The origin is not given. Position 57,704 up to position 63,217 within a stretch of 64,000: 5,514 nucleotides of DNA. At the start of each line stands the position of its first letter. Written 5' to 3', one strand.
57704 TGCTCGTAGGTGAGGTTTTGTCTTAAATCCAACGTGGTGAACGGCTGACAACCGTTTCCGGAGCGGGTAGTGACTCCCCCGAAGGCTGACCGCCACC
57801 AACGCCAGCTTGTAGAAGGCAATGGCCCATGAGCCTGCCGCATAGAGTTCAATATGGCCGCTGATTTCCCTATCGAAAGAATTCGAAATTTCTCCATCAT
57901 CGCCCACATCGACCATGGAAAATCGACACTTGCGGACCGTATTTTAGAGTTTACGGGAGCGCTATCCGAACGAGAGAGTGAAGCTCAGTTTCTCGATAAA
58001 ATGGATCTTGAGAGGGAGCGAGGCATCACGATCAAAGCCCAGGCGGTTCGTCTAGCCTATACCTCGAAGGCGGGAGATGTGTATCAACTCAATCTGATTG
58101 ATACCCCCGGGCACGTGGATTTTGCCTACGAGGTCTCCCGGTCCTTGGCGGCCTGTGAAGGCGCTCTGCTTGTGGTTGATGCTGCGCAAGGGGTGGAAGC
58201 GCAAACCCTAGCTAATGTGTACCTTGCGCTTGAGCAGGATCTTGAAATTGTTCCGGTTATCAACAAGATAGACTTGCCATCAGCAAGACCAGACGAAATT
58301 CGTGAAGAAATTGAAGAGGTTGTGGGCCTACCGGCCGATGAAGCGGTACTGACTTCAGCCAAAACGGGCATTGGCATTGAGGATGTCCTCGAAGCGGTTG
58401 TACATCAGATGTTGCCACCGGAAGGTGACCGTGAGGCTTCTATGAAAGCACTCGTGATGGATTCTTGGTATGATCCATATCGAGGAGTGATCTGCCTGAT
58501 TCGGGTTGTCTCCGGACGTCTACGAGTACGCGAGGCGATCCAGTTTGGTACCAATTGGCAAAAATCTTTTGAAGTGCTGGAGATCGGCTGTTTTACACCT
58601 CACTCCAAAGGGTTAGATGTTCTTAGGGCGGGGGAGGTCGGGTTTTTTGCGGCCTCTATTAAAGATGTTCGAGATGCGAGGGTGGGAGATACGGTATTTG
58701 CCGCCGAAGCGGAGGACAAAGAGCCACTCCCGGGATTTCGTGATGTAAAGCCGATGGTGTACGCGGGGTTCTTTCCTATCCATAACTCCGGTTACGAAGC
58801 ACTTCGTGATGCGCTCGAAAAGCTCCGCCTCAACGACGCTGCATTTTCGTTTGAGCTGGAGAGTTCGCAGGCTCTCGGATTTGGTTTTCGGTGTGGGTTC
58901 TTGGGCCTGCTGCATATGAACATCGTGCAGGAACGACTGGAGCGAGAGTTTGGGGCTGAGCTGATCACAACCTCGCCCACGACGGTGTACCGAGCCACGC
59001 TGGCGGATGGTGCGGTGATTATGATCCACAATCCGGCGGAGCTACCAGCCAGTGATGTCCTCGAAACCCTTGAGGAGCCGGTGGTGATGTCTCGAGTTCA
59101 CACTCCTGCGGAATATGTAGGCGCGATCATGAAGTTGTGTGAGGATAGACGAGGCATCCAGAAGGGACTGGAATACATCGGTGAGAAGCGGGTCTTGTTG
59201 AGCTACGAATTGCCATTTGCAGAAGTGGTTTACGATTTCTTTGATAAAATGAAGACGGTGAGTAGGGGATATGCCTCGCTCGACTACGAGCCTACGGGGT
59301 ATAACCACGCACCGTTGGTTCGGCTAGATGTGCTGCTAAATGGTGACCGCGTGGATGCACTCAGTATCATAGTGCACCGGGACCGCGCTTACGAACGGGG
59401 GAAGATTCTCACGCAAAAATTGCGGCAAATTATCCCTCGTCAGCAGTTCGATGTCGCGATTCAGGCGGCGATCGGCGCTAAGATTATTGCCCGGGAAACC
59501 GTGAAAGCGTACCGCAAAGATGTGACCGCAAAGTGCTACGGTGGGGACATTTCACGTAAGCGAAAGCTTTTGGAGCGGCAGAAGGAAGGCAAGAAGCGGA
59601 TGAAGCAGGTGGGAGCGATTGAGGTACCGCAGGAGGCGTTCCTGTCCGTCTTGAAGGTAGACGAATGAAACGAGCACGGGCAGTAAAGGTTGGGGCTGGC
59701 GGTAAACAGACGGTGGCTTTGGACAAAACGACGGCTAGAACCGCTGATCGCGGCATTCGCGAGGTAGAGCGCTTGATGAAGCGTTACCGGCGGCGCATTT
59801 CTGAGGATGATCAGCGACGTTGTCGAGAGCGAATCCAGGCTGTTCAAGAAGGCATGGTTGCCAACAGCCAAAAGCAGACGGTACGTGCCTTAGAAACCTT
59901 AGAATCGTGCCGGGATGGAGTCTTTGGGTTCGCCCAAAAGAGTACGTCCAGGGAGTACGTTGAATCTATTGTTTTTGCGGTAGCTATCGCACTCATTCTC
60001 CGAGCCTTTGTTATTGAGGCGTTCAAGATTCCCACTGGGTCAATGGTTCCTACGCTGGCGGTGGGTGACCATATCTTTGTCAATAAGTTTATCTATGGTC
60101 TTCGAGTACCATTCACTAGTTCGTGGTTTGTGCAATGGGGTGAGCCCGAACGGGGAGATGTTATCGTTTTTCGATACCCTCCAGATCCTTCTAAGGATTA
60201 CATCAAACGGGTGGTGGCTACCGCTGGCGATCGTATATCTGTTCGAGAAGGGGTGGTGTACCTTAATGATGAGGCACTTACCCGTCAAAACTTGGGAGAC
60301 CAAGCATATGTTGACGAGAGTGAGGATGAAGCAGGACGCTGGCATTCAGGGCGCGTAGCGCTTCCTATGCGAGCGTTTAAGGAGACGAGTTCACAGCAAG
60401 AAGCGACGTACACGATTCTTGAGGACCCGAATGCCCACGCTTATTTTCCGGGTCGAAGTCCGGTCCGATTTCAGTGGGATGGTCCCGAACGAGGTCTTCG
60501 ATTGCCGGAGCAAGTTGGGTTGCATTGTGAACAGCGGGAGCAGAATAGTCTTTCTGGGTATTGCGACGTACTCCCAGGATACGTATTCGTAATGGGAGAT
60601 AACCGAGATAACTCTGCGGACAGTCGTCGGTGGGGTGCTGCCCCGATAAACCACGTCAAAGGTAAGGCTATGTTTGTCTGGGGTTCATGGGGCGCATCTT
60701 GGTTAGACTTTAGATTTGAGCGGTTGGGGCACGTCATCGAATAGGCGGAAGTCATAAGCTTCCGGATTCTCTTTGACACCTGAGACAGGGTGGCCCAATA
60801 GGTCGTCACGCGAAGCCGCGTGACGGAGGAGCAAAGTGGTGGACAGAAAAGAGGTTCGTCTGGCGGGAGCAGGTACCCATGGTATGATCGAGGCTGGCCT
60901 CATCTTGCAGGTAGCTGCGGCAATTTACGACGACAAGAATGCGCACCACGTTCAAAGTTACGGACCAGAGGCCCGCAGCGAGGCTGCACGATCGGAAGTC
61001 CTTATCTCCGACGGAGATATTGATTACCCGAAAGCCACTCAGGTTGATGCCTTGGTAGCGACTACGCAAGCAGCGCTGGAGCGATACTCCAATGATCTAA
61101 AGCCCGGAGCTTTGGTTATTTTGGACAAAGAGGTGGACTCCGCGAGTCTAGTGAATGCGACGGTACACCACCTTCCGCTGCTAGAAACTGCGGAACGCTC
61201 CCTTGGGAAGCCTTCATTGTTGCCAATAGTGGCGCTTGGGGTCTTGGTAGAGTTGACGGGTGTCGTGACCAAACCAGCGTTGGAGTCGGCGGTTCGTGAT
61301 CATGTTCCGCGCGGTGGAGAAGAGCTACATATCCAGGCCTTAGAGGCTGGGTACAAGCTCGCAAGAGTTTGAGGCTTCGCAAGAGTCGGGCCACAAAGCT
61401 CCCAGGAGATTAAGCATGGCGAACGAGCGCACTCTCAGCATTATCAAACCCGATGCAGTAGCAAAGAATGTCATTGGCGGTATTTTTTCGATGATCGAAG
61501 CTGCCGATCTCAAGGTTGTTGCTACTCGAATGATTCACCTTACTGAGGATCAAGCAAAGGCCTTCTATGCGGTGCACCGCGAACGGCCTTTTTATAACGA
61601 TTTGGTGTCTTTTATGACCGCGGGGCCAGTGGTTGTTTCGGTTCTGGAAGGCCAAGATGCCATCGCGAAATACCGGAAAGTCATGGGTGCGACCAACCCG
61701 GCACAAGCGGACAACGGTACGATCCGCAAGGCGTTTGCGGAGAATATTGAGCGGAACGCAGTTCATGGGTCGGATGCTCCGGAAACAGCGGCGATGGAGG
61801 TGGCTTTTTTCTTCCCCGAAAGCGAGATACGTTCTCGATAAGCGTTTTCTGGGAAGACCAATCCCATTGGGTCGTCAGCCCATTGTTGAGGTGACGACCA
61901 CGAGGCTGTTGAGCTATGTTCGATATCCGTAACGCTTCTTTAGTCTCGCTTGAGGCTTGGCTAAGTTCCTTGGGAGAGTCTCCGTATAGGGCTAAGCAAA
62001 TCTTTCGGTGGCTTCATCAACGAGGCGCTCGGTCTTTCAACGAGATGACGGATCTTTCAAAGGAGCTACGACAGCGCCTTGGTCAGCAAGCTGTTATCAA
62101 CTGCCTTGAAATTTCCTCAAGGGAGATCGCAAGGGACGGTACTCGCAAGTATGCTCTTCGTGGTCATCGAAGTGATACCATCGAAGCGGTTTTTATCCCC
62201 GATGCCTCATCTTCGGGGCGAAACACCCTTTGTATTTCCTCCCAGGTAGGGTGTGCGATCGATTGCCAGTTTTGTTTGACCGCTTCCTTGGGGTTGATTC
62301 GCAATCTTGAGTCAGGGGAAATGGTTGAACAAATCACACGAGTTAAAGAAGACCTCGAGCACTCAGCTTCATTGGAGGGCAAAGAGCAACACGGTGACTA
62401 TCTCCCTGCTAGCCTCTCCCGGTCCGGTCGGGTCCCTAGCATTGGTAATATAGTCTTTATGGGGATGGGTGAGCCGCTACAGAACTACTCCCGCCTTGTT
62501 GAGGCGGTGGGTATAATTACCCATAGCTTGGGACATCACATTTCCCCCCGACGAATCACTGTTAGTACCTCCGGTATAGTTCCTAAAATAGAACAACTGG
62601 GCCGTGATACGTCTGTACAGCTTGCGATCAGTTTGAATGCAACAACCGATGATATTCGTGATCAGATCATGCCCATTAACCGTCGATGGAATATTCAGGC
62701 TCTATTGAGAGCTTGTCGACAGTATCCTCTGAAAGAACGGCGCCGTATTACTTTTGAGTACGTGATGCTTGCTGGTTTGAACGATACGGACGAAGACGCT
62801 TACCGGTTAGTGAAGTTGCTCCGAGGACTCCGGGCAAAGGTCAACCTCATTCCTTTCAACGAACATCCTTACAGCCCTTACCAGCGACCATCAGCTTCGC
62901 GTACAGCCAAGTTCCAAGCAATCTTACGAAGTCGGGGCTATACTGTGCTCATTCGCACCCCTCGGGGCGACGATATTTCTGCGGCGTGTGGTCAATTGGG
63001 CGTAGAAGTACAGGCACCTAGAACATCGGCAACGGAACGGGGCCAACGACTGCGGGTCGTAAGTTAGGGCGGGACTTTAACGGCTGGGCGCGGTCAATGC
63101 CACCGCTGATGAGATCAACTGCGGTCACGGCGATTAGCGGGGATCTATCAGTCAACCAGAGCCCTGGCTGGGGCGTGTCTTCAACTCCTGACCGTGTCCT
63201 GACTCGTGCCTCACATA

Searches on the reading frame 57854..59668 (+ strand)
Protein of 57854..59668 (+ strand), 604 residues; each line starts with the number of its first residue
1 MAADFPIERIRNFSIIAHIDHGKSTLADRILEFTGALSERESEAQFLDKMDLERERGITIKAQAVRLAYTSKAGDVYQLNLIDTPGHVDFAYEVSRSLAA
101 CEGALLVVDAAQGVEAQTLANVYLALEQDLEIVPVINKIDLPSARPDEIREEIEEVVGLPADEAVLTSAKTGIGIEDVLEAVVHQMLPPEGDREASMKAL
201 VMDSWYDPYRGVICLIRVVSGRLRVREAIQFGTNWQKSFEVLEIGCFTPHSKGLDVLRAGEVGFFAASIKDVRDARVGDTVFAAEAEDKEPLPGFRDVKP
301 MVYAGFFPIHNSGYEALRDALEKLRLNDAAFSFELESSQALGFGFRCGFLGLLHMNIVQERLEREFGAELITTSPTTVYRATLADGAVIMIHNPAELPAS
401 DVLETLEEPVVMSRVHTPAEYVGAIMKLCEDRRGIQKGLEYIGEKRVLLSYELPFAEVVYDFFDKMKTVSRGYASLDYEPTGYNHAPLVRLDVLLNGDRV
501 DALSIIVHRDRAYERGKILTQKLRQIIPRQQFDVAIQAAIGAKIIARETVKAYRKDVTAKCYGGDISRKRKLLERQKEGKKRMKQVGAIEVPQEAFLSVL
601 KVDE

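Call 20: search_protein_families(library=pfam, proteins=[window:57854-59668:+])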
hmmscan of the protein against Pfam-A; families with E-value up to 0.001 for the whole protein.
window:57854-59668:+ (604 aa): 4 families
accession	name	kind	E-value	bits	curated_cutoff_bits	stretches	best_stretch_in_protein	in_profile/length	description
PF00009.33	GTP_EFTU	-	1.1e-56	191.9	26.5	1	8-185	1-185/188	Elongation factor Tu GTP binding domain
PF06421.17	LepA_C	-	8.1e-51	171.1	29.7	1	495-601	1-107/107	GTP-binding protein LepA C-terminus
PF00679.30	EFG_C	-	6.9e-20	71.3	27.9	1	406-492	2-87/89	Elongation factor G C-terminus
PF03144.31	GTP_EFTU_D2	-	7.9e-09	36.3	30.3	1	211-281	1-72/73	Elongation factor Tu domain 2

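Call 21: find_related_loci(query=window:57854-59668:+, collection=genome_contigs, flank=2000)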
Query window:57854-59668:+ (604 aa) in genome_contigs; peptide patterns used: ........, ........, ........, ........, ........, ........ (x = any residue, [..] = any of these).
600 stretches matched a pattern (row limit reached: there are more); 596 encode a relative of the query (tblastn E <= 1e-3); the best 80 are kept; 80 distinct loci.
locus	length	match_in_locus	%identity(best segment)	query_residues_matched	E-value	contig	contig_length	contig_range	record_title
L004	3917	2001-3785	65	10-603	0e+0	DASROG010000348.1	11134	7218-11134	MAG TPA_asm: Myxococcaceae bacterium isolate SMAG_U10262 k141_629962, whole genome shotgun sequence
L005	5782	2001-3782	64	10-604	0e+0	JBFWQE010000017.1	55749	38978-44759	MAG: Vicinamibacterales bacterium isolate CA_2019_TPBF_176 NODE_3998_length_55749_cov_5.929165_TPBF, whole genome shotgu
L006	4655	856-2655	62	4-604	0e+0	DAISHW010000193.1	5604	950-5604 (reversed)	MAG TPA_asm: Bdellovibrionales bacterium isolate CTOTU2297 NODE_6921_length_5604_cov_2.926653, whole genome shotgun sequ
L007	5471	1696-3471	65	10-602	0e+0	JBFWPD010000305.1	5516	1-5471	MAG: Vicinamibacterales bacterium isolate CA_2019_TPBF_151 NODE_56500_length_5516_cov_2.984784_TPBF, whole genome shotgu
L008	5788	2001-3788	62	8-604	0e+0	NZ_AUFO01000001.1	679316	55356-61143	Paenibacillus massiliensis subsp. panacisoli DSM 21345 K331DRAFT_scaffold00001.1_C, whole genome shotgun sequence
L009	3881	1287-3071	63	9-604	0e+0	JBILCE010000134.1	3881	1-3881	MAG: Paenibacillus sp. isolate ME2016-06-21_3300042351_group7_bin121 Rohwer_bin1432_scaffold_14528_c1, whole genome shot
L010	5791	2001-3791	62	6-602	0e+0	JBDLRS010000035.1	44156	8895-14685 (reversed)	MAG: Pseudomonadota bacterium isolate icacos_2019_sw_WHONDRS-S19S_0094_B_bin.45 scaffold_999017, whole genome shotgun se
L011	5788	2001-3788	62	8-604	0e+0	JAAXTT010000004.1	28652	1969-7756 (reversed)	MAG: Peptococcaceae bacterium isolate W4_Combined_metabat1_111 W4_Combined_metabat1_111_NODE_306, whole genome shotgun s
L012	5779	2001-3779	62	10-603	0e+0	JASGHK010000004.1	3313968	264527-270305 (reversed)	MAG: Myxococcales bacterium isolate 5N171 JMF-2111-06-0005.ont.bin.171_3, whole genome shotgun sequence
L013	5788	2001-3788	62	8-604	0e+0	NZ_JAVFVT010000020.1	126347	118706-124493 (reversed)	Paenibacillus sp. LHD-117 LHD.117_ctg020, whole genome shotgun sequence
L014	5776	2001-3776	63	10-602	0e+0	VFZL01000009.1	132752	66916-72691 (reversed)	MAG: Acidimicrobiia bacterium isolate K_Offshore_80m_m2_117 K_Offshore_80m_m2_117_Ga0194132_10000159, whole genome shotg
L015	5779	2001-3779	61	10-603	0e+0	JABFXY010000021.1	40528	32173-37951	MAG: Polyangiaceae bacterium isolate Bin8.16 NODE_259_length_40528_cov_6.184120, whole genome shotgun sequence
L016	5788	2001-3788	62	8-604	0e+0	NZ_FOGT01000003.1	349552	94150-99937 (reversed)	Salipaludibacillus aurantiacus strain S9, whole genome shotgun sequence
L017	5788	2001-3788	62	8-604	0e+0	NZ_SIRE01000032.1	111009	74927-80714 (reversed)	Paenibacillus thalictri strain N2SHLJ1 Scaffold31_1, whole genome shotgun sequence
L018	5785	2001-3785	63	9-604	0e+0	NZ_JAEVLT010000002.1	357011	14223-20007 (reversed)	Bacillus sp. EB600 ENGS202_contig_2, whole genome shotgun sequence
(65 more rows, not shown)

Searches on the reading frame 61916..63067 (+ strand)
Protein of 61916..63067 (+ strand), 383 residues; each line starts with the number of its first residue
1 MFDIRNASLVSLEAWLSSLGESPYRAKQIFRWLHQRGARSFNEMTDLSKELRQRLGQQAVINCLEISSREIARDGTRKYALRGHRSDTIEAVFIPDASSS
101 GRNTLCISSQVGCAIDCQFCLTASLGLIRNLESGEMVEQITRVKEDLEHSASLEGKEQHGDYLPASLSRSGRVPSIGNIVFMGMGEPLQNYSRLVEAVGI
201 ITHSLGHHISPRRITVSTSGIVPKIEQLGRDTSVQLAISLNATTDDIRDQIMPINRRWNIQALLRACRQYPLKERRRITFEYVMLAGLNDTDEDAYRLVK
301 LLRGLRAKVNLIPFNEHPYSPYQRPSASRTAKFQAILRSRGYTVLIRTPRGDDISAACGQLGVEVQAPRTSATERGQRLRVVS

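Call 25: find_encoding_contigs(protein=window:61916-63067:+, flank=10000)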
Protein window:61916-63067:+ (383 aa): 1 contig read that carries it; 1 place shown.
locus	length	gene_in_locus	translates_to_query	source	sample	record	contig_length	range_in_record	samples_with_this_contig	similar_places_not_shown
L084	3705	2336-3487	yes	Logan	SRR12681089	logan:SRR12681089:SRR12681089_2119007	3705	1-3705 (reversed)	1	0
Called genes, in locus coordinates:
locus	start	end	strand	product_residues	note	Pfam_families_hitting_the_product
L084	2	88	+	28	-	?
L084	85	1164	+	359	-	PF10502:Peptidase_S26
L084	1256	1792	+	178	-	PF01558:POR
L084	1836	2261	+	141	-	PF00334:NDK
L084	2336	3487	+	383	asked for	PF21016:RlmN_N, PF04055:Radical_SAM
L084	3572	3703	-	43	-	?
